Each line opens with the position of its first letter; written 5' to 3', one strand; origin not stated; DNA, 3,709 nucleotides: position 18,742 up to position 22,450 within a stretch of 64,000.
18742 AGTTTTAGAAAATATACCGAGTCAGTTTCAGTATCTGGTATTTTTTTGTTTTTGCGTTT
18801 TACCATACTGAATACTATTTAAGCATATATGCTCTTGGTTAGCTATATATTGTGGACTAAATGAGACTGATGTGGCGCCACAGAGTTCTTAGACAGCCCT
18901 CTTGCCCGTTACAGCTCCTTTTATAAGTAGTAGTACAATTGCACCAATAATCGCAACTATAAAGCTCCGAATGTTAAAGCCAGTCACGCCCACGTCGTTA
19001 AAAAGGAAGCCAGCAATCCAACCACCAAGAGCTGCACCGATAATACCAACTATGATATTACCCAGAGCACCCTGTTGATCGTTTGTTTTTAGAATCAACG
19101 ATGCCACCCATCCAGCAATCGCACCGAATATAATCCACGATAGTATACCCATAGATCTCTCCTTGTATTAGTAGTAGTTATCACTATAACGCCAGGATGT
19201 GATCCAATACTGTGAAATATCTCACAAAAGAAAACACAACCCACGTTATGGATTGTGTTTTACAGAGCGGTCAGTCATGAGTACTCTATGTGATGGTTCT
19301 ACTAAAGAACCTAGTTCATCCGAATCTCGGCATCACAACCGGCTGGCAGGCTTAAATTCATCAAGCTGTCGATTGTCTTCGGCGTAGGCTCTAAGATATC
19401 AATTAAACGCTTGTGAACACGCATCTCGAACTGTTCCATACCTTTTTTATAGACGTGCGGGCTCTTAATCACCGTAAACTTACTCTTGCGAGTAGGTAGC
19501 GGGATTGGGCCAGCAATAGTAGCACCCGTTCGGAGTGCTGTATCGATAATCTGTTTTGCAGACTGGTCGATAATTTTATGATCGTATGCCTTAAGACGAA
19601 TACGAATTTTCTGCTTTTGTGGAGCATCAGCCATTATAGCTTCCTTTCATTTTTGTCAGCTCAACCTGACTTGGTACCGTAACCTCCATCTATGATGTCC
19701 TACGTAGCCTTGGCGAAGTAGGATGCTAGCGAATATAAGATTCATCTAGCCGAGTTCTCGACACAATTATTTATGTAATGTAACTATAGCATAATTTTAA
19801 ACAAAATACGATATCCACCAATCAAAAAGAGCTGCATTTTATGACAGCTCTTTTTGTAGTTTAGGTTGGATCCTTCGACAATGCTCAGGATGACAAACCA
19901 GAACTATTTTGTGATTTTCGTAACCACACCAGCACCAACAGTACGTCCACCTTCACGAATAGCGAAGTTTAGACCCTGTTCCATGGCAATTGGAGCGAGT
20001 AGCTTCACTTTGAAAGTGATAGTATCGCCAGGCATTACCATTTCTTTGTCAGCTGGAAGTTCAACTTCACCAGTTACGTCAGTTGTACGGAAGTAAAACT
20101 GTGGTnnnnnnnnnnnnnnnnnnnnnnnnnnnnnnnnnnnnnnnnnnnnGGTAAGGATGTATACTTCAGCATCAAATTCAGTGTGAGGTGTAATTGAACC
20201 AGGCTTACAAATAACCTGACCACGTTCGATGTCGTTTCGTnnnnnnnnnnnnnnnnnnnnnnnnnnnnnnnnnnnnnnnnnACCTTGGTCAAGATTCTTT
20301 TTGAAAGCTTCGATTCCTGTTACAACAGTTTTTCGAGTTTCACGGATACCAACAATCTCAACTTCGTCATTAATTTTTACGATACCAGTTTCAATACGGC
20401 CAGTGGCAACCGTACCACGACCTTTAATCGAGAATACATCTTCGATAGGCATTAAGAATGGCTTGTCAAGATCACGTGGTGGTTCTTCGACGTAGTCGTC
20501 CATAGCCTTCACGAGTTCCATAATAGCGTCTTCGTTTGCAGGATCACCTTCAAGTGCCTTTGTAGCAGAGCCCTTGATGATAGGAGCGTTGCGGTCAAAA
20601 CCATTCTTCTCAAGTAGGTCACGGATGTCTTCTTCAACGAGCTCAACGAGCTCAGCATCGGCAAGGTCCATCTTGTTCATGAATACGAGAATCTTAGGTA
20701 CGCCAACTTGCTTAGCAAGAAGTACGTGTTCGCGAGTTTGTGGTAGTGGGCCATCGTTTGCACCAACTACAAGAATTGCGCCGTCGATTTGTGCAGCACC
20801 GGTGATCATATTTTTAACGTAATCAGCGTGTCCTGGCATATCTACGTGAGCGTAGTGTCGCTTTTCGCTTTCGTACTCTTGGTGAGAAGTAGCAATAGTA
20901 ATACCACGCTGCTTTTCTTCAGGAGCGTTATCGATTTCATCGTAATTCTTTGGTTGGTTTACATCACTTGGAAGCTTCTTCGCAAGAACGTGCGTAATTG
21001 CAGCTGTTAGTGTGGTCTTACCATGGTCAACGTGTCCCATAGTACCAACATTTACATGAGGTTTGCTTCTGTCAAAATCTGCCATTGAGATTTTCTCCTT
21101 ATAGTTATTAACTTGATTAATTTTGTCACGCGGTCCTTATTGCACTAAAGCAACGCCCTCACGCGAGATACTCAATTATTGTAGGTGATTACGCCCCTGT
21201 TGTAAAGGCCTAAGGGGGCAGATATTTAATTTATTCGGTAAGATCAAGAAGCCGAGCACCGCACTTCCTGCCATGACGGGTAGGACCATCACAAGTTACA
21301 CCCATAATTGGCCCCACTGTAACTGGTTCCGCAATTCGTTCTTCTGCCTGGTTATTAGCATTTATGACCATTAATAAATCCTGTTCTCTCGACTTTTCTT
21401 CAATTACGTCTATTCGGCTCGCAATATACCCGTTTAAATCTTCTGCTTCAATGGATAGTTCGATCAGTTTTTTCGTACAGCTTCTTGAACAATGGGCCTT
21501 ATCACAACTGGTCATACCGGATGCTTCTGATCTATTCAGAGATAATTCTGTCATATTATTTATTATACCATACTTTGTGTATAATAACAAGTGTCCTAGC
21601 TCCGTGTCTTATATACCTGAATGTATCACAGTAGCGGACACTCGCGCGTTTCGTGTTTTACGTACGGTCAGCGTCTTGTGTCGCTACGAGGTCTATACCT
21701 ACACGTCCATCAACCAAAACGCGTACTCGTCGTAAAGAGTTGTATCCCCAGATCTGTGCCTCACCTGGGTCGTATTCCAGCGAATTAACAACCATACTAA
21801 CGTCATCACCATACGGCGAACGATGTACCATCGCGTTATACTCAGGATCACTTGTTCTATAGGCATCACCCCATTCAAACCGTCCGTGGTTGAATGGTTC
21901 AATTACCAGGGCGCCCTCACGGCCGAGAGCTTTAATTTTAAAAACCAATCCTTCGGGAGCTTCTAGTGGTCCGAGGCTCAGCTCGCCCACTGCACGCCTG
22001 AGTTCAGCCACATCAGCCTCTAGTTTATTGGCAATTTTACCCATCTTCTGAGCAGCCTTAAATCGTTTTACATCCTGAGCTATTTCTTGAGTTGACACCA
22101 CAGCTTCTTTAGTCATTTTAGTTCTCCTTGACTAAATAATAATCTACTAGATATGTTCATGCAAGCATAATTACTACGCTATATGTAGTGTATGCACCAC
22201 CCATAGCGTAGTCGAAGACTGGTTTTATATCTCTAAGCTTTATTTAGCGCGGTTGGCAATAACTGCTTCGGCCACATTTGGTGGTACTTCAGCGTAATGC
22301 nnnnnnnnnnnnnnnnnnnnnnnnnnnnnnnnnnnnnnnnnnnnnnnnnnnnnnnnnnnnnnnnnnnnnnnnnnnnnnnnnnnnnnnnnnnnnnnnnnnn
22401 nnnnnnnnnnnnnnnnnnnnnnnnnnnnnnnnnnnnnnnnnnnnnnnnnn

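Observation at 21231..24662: Paralogous 4-Cys small proteins and a 152-aa ORF inserted inside the str operon, bracketing fusA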

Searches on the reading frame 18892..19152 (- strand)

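Call 80: search_protein_families(library=pfam, proteins=[window:18892-19152:-], max_evalue=0.01)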
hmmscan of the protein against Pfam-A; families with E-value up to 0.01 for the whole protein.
seq(87 aa): 1 family
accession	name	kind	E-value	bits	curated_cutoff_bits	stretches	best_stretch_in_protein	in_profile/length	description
PF04226.18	Transgly_assoc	-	7.9e-12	45.7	25.3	1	33-83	1-49/49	Transglycosylase associated protein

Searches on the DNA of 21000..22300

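Call 81: search_rna_families(source=window, start=21000, end=22300, threshold=evalue, max_evalue=1)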
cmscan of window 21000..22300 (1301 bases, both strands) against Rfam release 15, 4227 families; matches with E-value up to 1: 1.
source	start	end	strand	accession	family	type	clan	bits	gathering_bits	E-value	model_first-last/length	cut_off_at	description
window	22114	22190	-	RF02980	freshwater-2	Cis-reg;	-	24.9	49.9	0.27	1-84/84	no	freshwater-2 RNA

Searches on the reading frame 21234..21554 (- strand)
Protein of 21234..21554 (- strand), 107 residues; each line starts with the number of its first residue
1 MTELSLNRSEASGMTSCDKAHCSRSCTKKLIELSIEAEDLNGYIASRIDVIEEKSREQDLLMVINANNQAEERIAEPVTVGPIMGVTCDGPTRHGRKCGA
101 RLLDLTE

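Call 6: search_protein_families(library=pfam, proteins=[window:21234-21554:-], max_evalue=1)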
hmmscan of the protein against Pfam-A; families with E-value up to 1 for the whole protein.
seq(107 aa): 0 families

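Call 7: search_protein_families(library=ncbifam, proteins=[window:21234-21554:-], max_evalue=1)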
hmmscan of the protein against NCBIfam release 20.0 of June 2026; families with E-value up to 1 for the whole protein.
seq(107 aa): 2 families
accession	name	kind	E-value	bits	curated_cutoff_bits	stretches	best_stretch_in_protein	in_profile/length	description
NF004062.0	PRK05576.1-5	equivalog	0.043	13.2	194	1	25-72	124-172/219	cobalt-factor II C(20)-methyltransferase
NF003193.0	PRK04164.1-4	equivalog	0.12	12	351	1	36-66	115-144/182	hypothetical protein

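Call 9: find_homologous_proteins(query=window:21234-21554:-, max_evalue=0.01)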
Query seq(107 aa) (107 aa): 1 proteins with E <= 0.01 among 2 candidates.
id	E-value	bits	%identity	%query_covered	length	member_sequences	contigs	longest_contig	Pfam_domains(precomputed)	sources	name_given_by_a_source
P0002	2.4e-63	228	100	100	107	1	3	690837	-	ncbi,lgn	-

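Call 10: find_encoding_contigs(protein=P0002, flank=6000, max_places=6)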
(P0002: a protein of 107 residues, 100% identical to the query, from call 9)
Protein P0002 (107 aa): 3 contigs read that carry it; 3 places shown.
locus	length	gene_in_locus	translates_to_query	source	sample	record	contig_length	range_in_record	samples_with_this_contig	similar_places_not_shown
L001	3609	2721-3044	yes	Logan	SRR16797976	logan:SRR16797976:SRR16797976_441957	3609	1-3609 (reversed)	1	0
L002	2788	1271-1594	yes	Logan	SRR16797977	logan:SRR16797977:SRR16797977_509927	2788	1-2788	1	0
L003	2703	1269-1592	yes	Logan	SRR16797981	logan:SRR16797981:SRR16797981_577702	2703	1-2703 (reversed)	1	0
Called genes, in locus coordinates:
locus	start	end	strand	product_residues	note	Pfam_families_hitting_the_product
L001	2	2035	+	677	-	?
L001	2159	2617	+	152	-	-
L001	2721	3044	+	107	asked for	-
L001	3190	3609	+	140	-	?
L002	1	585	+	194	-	?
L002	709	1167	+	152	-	-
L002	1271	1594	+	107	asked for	-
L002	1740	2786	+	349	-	?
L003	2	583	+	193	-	?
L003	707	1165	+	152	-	-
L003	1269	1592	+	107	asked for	-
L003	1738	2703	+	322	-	?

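Call 23: search_solved_structures(query=window:21234-21554:-, max_evalue=10)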
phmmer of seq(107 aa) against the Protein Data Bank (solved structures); distinct sequences matched with E-value up to 10: 1.
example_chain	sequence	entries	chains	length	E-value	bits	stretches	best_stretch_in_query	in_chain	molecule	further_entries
4b93_A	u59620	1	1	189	0.89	12.9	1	7-67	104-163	VESICLE-ASSOCIATED MEMBRANE PROTEIN 7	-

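Call 25: search_protein_families(library=phrogs, proteins=[window:21234-21554:-], max_evalue=1)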
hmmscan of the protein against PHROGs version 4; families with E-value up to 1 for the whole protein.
seq(107 aa): 2 families
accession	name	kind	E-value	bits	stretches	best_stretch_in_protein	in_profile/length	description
phrog_17159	-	unknown function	0.085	13.9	1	38-77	5-44/59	-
phrog_10154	-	unknown function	0.087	13.5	1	11-28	21-37/63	-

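Call 26: search_protein_families(library=padloc, proteins=[window:21234-21554:-], max_evalue=1)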
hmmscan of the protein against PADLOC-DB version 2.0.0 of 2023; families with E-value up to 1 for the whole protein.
seq(107 aa): 0 families

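Call 85: search_dna_similar(query=window:21234-21554:-, collection=phages, mode=protein, max_evalue=1, max_rows=5)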
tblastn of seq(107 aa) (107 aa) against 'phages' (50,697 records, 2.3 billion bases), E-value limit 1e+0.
No match.

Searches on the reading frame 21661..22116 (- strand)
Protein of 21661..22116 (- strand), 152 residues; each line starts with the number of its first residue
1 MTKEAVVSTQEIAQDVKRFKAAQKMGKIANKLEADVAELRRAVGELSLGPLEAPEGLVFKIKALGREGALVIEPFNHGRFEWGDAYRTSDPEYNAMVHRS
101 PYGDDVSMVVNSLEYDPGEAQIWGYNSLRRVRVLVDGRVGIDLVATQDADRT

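Call 6: search_protein_families(library=pfam, proteins=[window:21661-22116:-], max_evalue=1)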
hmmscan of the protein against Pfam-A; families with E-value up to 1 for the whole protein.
seq(152 aa): 0 families

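Call 7: search_protein_families(library=ncbifam, proteins=[window:21661-22116:-], max_evalue=1)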
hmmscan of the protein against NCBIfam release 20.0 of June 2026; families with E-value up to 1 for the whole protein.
seq(152 aa): 0 families

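Call 11: find_homologous_proteins(query=window:21661-22116:-, max_evalue=0.01)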
Query seq(152 aa) (152 aa): 1 proteins with E <= 0.01 among 72 candidates.
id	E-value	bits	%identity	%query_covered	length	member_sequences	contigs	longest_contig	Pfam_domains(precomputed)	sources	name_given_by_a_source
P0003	6.5e-94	330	100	100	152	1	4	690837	-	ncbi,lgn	-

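Call 22: search_solved_structures(query=window:21661-22116:-, max_evalue=10)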
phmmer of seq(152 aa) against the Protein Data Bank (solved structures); distinct sequences matched with E-value up to 10: 5.
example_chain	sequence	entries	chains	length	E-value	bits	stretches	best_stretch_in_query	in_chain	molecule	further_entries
1jtd_B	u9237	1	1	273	0.086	16.3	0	72-146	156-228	beta-lactamase inhibitor protein II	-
3qhy_B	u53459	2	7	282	0.094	16.2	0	72-146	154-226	Beta-lactamase inhibitory protein II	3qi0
9t9p_A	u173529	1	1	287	0.1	16.1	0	72-146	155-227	Beta-lactamase inhibitory protein II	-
8ch0_A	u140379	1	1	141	8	9.9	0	94-126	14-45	Consensus tetratricopeptide repeat protein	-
2fo7_A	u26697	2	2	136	8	9.9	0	94-126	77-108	SYNTHETIC CONSENSUS TPR PROTEIN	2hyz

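Call 25: search_protein_families(library=phrogs, proteins=[window:21661-22116:-], max_evalue=1)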
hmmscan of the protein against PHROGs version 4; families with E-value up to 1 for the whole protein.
seq(152 aa): 2 families
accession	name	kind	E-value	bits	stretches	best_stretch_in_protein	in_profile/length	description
phrog_6388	-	unknown function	0.15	13.4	1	3-51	22-70/75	-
phrog_35541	-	unknown function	0.31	10.8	1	9-88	18-97/532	-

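Call 26: search_protein_families(library=padloc, proteins=[window:21661-22116:-], max_evalue=1)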
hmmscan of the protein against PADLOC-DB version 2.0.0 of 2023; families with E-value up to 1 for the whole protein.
seq(152 aa): 0 families

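Call 78: search_protein_families(library=pfam, alignment_id=A2, max_evalue=0.1)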
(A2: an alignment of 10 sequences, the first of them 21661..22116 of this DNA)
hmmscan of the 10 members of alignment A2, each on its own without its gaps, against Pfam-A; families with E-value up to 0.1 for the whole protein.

A. member 1, window:21661-22116:- (152 aa): 0 families

B. families by the number of members that match (of 10 scanned): 2 families
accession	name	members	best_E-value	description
PF13530.11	SCP2_2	1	0.034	Sterol carrier protein domain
PF24366.1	DUF7522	1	0.048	Family of unknown function (DUF7522)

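Call 79: search_solved_structures(query=A2, max_evalue=10)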
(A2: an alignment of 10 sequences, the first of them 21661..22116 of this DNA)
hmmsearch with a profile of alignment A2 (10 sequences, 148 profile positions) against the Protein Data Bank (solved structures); distinct sequences matched with E-value up to 10: 18.
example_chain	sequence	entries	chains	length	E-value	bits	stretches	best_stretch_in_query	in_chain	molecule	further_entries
9dsm_A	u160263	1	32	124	0.35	14.1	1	9-72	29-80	Sjogren's Syndrome Nuclear Autoantigen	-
9cfs_A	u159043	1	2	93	0.74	13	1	18-54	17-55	Long regulatory protein rop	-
6spb_2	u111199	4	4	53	0.84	12.8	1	19-56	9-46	50S ribosomal protein L32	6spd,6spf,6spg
3jqh_A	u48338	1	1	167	1.1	12.5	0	4-46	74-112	C-type lectin domain family 4 member M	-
2w6a_A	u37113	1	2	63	1.1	12.5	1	21-51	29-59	ARF GTPASE-ACTIVATING PROTEIN GIT1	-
7q3y_A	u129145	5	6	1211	1.8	11.8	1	59-115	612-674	Angiotensin-converting enzyme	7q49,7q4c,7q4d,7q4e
9clx_A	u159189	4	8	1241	1.9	11.7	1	59-115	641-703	Angiotensin-converting enzyme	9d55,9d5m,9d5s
2ydm_A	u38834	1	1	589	2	11.6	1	65-115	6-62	ANGIOTENSIN CONVERTING ENZYME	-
2iux_A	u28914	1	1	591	2.1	11.6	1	65-115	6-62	ANGIOTENSIN-CONVERTING ENZYME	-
4c2r_A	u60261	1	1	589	2.1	11.6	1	65-115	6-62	ANGIOTENSIN-CONVERTING ENZYME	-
4c2p_A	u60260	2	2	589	2.1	11.6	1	65-115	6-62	ANGIOTENSIN-CONVERTING ENZYME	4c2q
4c2o_A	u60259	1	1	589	2.1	11.6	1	65-115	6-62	ANGIOTENSIN-CONVERTING ENZYME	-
1o86_A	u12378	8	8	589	2.1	11.6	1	65-115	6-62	ANGIOTENSIN CONVERTING ENZYME | ANGIOTENSIN-CONVERTING ENZYME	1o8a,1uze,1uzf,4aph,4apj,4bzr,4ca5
4c2n_A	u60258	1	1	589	2.1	11.6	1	65-115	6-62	ANGIOTENSIN-CONVERTING ENZYME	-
2oc2_A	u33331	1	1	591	2.1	11.6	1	65-115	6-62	Angiotensin-converting enzyme, somatic isoform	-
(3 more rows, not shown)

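Call 86: search_dna_similar(query=window:21661-22116:-, collection=phages, mode=protein, max_evalue=1, max_rows=5)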
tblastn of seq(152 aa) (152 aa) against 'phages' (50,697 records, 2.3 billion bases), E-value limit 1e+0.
No match.
